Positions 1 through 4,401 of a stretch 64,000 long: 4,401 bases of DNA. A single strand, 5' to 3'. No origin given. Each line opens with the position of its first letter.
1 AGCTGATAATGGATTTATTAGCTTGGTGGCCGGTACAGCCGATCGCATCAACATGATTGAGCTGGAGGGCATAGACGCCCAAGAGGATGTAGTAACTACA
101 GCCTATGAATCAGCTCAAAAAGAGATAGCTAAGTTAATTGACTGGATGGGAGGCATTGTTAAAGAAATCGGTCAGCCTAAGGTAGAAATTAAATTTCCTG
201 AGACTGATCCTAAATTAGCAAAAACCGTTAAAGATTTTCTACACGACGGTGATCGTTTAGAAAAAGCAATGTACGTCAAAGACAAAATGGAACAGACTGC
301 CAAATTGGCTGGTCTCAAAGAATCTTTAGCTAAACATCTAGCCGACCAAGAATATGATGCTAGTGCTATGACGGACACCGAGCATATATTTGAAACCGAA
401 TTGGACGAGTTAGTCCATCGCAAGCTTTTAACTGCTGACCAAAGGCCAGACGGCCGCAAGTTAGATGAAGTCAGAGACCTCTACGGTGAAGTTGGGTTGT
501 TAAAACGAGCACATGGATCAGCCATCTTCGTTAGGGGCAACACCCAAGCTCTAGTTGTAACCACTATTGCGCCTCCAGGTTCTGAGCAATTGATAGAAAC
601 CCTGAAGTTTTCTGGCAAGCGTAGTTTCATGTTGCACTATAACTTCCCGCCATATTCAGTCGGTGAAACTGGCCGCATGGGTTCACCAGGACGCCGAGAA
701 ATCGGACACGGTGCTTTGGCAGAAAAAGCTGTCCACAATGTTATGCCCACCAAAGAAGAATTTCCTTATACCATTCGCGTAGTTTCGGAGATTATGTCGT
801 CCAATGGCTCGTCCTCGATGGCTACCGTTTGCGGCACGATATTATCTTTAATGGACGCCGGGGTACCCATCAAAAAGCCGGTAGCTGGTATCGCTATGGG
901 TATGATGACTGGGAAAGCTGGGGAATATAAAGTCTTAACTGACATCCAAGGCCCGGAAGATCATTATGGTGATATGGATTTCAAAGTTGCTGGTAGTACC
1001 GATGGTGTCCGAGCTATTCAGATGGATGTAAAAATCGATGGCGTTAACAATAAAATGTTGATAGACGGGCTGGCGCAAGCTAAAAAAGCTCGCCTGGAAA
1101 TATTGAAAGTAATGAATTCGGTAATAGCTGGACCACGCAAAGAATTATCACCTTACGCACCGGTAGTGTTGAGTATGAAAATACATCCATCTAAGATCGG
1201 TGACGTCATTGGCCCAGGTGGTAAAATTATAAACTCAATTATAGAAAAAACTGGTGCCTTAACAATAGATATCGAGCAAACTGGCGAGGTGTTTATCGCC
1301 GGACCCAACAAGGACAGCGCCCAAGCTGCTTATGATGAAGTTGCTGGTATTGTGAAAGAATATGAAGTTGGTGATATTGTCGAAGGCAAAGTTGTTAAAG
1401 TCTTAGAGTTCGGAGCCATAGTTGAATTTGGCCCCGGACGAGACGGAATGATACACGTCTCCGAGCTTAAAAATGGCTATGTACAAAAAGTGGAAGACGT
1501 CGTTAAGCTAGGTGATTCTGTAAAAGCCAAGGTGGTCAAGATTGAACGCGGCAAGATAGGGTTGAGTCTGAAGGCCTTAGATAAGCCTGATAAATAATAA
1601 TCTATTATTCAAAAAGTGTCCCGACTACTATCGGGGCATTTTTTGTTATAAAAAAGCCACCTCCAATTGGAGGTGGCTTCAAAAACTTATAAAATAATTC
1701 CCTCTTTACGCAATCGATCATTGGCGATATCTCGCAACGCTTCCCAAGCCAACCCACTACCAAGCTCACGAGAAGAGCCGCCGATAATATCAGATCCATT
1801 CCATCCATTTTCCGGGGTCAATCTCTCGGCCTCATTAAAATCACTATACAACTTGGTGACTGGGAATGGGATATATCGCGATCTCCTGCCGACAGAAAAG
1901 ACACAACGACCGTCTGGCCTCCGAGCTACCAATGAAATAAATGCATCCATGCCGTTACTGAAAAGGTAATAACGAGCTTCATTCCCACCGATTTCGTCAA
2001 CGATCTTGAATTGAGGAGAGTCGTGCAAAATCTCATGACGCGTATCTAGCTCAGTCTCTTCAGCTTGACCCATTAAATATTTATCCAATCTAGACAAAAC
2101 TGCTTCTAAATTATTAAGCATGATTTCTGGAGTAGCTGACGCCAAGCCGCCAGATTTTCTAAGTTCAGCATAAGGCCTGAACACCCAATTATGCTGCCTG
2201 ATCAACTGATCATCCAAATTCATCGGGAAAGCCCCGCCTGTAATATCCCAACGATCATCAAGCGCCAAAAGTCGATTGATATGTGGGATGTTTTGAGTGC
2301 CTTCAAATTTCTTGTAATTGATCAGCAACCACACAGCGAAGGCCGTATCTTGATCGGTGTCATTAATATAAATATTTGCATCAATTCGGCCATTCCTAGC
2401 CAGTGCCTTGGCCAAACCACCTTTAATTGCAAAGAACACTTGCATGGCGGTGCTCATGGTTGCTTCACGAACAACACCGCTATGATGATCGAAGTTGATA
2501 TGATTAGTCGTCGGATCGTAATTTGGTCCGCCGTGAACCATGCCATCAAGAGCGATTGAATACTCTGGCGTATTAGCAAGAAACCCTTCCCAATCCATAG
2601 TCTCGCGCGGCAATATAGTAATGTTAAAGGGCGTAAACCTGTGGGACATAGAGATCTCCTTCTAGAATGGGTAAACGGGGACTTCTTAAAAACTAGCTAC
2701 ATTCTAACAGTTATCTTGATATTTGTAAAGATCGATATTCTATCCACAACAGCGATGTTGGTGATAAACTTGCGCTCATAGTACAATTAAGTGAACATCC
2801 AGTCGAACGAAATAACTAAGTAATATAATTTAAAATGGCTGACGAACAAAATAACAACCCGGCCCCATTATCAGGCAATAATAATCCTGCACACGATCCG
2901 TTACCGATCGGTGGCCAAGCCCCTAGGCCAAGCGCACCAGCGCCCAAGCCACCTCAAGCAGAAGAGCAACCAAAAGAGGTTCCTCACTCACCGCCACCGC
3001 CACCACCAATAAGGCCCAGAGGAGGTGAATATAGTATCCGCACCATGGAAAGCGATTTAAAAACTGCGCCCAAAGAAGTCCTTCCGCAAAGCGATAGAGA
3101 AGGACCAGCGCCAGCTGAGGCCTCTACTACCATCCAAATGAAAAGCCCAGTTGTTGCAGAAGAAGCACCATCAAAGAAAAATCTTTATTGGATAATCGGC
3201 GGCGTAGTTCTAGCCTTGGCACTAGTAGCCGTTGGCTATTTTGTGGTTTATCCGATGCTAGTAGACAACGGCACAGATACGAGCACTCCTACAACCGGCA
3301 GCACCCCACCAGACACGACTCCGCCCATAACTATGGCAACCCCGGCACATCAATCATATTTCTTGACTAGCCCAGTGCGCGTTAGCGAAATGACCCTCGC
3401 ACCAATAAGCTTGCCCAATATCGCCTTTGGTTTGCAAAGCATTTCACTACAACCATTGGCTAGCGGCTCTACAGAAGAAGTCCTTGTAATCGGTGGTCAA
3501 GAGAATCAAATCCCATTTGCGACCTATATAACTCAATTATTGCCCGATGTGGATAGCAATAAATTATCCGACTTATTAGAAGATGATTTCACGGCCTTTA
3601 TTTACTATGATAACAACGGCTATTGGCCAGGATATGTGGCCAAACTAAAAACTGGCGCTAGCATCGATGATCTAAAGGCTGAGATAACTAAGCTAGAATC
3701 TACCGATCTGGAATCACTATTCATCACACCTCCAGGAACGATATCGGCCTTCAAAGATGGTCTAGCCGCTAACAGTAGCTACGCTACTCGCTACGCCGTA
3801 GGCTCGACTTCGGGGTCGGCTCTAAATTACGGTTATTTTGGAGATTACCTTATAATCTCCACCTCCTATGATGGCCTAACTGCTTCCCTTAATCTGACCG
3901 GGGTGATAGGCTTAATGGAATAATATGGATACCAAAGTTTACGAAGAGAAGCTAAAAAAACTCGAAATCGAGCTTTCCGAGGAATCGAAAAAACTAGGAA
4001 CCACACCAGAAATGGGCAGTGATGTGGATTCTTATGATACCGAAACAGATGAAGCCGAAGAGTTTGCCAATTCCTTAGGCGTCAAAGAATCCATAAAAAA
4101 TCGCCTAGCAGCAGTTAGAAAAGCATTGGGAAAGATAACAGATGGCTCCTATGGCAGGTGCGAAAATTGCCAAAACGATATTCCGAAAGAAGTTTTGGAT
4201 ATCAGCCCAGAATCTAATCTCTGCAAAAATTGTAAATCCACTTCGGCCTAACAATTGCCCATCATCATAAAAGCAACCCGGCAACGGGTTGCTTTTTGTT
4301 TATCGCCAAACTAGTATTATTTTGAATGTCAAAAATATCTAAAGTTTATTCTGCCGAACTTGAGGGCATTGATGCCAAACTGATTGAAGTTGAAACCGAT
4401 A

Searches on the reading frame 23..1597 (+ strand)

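Call 7: search_protein_families(library=pfam, proteins=[window:23-1597:+])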
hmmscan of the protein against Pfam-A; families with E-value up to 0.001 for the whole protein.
window:23-1597:+ (524 aa): 5 families
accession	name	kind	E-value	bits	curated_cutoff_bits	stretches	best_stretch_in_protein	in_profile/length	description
PF01138.27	RNase_PH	-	4.2e-26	92.3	25.5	1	149-282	1-130/130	3' exoribonuclease family, domain 1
PF00575.29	S1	-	1.6e-16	60.9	22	1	447-516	2-71/74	S1 RNA binding domain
PF00013.35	KH_1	-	1.1e-10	41.6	21.5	1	383-440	2-64/66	KH domain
PF03726.19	PNPase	-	1.9e-07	31.9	24.6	1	76-146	11-81/81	Polyribonucleotide nucleotidyltransferase, RNA binding domain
PF23459.1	S1_RRP5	-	0.00014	22.8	27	1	450-516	4-70/72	RRP5 S1 domain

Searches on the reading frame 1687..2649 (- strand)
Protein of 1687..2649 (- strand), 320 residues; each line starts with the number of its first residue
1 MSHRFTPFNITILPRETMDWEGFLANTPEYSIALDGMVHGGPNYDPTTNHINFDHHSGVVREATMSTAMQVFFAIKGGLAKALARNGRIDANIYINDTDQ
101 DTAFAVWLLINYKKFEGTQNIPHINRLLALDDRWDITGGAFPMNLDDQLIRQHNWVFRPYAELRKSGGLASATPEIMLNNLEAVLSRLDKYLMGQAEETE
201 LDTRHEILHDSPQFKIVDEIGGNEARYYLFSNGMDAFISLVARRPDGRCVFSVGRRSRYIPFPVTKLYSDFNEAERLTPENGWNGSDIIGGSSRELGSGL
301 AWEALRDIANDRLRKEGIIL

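Call 7: search_protein_families(library=pfam, proteins=[window:1687-2649:-])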
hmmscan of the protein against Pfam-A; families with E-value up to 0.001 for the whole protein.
window:1687-2649:- (320 aa): 0 families

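Call 81: find_encoding_contigs(protein=window:1687-2649:-, flank=10000, max_places=2)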
Protein window:1687-2649:- (320 aa): 1 contig read that carries it; 1 place shown.
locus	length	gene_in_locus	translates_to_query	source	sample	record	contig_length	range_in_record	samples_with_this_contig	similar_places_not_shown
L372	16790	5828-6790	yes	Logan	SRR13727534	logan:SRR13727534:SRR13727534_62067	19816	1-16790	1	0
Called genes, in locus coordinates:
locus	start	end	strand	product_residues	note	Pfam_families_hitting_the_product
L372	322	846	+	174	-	-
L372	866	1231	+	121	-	-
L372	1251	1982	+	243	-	-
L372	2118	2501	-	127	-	-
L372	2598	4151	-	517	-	PF13541:ChlI, PF00158:Sigma54_activat (weak), PF00493:MCM (faint), PF01078:Mg_chelatase, PF07728:AAA_5, PF13335:Mg_chelatase_C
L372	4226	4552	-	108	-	PF01258:zf-dskA_traR (weak)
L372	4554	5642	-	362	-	-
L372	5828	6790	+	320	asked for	-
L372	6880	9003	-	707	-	PF01138:RNase_PH, PF03726:PNPase (weak), PF01138:RNase_PH, PF00013:KH_1, PF00575:S1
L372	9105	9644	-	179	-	PF01936:NYN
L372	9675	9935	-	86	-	PF00312:Ribosomal_S15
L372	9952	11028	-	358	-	PF23459:S1_RRP5 (faint), PF21543:CvfB_2nd (faint), PF00575:S1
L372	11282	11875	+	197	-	PF13483:Lactamase_B_3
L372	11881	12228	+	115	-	-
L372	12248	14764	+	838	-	PF00521:DNA_topoisoIV, PF03989:DNA_gyraseA_C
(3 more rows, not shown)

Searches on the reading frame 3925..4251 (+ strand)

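Call 7: search_protein_families(library=pfam, proteins=[window:3925-4251:+])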
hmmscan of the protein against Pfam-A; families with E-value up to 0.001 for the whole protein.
window:3925-4251:+ (108 aa): 2 families
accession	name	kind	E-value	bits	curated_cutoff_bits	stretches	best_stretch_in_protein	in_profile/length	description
PF01258.23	zf-dskA_traR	-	1.7e-05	25.1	24.9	1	74-105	1-32/36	Prokaryotic dksA/traR C4-type zinc finger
PF23580.1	Znf_XAF1_N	-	0.00083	19.2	27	0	78-89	7-18/30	XIAP-associated factor 1-like, N-terminal zinc finger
